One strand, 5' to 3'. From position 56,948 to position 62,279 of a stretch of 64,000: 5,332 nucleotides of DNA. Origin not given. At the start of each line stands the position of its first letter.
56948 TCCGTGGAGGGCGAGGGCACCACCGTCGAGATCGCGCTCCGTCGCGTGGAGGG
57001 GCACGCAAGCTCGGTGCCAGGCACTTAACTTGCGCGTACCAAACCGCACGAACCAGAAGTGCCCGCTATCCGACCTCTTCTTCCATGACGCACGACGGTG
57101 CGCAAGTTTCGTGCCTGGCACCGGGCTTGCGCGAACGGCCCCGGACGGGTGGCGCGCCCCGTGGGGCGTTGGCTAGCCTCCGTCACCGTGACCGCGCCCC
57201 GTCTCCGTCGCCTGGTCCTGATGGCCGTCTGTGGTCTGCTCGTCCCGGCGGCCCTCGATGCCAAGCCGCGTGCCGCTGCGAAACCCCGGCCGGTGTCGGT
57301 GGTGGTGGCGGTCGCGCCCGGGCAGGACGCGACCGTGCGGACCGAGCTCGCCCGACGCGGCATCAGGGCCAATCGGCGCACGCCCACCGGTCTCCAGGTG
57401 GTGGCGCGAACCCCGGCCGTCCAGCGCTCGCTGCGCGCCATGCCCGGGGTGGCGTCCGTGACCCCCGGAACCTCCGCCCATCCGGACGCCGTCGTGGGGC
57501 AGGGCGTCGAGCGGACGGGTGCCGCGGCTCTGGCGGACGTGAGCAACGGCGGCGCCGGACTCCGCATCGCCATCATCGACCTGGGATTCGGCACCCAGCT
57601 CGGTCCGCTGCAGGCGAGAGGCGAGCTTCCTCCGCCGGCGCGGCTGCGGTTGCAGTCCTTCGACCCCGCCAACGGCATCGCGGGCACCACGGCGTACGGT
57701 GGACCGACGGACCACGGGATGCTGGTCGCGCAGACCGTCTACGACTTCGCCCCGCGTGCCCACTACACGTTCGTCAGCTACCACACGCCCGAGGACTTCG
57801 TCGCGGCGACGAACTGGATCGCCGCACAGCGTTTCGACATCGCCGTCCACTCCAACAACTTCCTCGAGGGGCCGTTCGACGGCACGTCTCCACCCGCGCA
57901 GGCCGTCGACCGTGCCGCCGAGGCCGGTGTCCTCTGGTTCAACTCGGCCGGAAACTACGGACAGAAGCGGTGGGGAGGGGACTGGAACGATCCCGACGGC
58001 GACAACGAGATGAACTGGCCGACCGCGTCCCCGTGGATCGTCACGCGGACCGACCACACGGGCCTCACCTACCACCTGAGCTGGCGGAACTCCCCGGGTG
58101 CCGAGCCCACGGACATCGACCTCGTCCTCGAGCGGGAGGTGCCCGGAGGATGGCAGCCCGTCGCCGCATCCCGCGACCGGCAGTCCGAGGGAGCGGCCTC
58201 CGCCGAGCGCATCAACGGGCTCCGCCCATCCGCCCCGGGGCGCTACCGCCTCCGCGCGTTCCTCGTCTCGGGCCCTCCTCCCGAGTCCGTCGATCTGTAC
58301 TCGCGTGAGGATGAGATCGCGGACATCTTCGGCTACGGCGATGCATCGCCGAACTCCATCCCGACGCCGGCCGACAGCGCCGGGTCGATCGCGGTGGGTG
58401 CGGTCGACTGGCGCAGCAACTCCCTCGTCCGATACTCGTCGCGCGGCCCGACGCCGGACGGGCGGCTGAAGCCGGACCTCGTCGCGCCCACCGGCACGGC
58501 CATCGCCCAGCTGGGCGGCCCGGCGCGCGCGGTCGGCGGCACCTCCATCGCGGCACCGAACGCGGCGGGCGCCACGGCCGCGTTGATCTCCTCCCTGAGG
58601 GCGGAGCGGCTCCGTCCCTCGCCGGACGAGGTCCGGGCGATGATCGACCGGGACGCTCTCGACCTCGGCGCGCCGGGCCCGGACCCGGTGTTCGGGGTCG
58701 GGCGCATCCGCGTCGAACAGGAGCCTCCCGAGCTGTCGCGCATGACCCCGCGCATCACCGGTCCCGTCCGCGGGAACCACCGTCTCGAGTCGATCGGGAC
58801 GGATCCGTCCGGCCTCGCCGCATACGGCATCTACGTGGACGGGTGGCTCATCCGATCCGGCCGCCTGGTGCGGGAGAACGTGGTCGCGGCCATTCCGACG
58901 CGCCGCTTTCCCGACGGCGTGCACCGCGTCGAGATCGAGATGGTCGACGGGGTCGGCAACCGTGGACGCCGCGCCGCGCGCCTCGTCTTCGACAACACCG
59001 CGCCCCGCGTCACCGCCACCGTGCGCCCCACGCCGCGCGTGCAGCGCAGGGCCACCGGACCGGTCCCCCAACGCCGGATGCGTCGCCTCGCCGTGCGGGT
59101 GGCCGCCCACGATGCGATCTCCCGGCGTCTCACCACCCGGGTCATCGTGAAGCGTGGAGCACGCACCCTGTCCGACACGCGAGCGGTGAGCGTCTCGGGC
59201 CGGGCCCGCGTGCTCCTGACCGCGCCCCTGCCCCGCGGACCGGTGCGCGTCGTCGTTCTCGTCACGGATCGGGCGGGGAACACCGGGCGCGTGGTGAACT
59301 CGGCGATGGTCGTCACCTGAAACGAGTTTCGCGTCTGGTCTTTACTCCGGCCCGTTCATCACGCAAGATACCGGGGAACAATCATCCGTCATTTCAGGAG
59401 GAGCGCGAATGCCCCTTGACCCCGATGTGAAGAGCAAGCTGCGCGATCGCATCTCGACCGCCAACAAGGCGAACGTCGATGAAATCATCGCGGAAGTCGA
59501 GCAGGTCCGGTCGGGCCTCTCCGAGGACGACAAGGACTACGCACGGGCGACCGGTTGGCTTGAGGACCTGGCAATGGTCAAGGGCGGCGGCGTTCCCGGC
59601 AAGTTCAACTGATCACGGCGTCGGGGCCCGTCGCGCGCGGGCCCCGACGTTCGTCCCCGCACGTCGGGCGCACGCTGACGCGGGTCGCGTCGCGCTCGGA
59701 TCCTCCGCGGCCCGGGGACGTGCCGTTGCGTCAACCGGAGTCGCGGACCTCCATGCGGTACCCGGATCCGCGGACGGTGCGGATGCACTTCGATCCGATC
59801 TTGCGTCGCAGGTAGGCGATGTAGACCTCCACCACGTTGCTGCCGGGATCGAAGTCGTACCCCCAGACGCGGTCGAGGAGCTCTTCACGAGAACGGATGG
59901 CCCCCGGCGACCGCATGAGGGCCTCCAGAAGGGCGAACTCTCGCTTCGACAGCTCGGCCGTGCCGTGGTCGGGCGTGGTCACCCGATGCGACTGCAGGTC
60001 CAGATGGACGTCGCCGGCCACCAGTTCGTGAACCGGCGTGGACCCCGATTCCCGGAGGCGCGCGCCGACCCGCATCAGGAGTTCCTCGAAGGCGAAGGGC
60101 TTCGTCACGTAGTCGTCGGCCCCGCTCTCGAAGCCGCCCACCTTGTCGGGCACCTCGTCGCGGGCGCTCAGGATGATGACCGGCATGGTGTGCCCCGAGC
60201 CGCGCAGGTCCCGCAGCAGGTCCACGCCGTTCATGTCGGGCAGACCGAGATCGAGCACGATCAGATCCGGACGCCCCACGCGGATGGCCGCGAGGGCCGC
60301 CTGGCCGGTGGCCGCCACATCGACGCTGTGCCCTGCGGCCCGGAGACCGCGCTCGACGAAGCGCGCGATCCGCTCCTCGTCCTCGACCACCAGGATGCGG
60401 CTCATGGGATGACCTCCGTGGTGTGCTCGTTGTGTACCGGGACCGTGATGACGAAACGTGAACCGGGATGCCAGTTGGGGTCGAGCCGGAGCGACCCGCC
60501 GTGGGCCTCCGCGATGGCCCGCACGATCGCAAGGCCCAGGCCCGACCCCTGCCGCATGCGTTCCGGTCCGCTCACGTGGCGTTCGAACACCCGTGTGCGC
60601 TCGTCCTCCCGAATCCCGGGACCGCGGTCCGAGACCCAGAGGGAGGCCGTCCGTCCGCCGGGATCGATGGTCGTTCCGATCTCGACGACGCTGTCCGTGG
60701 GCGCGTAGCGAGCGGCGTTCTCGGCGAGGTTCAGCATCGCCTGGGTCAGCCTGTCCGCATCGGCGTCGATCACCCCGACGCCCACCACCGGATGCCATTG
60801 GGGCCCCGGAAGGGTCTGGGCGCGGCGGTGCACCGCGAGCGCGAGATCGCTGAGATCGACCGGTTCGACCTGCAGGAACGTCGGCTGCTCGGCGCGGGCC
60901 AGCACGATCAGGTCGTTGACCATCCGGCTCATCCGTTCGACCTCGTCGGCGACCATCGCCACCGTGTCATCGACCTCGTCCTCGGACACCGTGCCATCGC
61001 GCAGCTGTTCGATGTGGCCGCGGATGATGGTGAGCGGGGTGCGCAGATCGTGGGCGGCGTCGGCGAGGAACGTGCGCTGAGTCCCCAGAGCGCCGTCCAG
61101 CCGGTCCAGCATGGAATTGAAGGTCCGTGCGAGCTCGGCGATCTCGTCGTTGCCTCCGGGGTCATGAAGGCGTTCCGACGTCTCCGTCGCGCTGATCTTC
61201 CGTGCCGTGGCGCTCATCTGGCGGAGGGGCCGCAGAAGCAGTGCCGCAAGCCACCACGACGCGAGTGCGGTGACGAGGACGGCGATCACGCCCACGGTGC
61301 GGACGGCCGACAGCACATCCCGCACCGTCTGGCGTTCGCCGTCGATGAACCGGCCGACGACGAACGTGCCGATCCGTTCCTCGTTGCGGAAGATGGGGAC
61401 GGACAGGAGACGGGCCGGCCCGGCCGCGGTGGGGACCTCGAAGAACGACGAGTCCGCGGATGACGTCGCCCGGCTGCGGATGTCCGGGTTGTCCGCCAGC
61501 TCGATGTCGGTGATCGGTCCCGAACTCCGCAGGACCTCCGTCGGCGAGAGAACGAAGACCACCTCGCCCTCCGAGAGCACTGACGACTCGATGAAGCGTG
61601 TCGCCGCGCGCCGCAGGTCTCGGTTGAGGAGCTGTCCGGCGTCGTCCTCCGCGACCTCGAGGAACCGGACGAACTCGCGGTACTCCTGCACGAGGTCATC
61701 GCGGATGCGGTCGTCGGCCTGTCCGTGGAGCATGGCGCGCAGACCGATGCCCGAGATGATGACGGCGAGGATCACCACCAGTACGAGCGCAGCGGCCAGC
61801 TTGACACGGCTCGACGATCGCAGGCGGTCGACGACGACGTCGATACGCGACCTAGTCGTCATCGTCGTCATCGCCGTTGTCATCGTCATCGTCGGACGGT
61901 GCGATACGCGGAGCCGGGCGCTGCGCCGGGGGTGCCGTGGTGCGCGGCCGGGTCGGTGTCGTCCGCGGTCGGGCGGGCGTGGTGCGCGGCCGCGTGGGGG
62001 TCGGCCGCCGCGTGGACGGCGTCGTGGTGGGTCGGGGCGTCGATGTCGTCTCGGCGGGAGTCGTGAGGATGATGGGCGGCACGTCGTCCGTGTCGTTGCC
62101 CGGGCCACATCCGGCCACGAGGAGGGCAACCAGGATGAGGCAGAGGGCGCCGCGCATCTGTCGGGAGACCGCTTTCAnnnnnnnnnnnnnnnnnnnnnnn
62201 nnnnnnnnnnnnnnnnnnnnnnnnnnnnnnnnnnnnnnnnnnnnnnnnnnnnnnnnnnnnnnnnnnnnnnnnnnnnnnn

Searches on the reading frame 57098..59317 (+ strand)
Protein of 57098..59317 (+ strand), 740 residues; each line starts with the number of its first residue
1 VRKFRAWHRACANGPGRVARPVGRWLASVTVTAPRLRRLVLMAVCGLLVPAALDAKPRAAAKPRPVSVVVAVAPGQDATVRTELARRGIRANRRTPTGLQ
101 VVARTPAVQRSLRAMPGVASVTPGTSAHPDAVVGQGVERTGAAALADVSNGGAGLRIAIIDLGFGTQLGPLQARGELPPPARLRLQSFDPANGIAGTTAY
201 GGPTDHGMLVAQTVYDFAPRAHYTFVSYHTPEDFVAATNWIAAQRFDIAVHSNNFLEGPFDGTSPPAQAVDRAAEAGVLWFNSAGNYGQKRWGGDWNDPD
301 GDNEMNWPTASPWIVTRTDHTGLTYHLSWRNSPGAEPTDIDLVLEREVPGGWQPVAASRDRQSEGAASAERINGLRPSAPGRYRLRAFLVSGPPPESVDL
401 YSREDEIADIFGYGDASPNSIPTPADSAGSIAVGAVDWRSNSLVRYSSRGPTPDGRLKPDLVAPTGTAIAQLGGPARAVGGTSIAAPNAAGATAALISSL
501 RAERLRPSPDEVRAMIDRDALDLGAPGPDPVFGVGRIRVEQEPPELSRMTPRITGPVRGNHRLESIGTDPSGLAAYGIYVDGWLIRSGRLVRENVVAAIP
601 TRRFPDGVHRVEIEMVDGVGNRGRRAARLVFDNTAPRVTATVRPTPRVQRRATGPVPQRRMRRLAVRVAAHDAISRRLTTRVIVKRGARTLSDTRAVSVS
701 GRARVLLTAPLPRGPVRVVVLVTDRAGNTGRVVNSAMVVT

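Call 67: search_protein_families(library=pfam, proteins=[window:57098-59317:+], max_evalue=0.0001)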
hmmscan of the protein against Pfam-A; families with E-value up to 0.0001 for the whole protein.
window:57098-59317:+ (740 aa): 1 family
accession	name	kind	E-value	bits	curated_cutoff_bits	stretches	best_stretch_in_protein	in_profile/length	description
PF00082.27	Peptidase_S8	-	1.2e-19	71.2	21.8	1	417-535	160-288/288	Subtilase family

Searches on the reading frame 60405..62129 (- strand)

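Call 67: search_protein_families(library=pfam, proteins=[window:60405-62129:-], max_evalue=0.0001)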
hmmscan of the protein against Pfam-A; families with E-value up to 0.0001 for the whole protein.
window:60405-62129:- (575 aa): 3 families
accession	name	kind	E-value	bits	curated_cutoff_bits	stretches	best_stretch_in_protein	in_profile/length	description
PF02518.31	HATPase_c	-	5.2e-21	75.6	26.4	1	457-566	2-110/111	Histidine kinase-, DNA gyrase B-, and HSP90-like ATPase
PF00512.31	HisKA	-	3.2e-17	62.8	26.9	1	351-415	2-65/66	His Kinase A (phospho-acceptor) domain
PF00672.30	HAMP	-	4.1e-15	56.3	25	1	293-344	1-51/53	HAMP domain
